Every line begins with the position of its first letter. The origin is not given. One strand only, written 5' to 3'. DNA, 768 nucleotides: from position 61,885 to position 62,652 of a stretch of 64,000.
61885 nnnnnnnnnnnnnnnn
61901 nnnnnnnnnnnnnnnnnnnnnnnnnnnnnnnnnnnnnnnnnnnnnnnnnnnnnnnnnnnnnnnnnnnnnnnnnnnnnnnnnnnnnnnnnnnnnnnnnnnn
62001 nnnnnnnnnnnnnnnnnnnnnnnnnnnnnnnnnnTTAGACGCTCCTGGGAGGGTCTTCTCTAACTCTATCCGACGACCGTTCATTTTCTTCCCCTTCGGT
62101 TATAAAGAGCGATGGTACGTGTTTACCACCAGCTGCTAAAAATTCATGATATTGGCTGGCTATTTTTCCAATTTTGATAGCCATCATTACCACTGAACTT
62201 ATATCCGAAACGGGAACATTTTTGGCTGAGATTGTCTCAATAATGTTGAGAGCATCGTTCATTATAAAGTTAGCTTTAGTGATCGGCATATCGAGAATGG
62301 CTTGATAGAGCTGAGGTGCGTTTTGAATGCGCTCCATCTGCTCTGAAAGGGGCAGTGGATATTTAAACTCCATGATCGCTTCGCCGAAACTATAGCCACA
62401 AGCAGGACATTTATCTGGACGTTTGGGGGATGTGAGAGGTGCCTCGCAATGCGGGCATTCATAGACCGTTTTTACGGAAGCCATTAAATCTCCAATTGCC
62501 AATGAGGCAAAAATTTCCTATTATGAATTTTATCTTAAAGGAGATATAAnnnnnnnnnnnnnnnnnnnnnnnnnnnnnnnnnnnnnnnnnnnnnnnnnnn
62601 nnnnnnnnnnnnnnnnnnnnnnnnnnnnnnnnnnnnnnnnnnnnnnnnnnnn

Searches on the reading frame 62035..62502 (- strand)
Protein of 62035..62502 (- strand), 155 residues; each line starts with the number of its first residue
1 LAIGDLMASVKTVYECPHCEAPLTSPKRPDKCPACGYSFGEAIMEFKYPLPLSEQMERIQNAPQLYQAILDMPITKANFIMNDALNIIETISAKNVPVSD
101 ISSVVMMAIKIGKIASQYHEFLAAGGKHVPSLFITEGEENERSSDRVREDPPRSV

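Call 10: search_protein_families(library=pfam, proteins=[window:62035-62502:-], max_evalue=0.01)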
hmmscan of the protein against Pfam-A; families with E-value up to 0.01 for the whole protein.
window:62035-62502:- (155 aa): 2 families
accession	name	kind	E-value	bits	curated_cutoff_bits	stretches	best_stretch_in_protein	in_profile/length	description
PF23455.1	DUF7129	-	5.5e-06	26.5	30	1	11-36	9-34/45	Domain of unknown function (DUF7129)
PF12421.14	Ig_GpJ_C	-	0.0066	17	26.2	1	61-110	78-126/135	Tip attachment protein J, C-terminal receptor binding domain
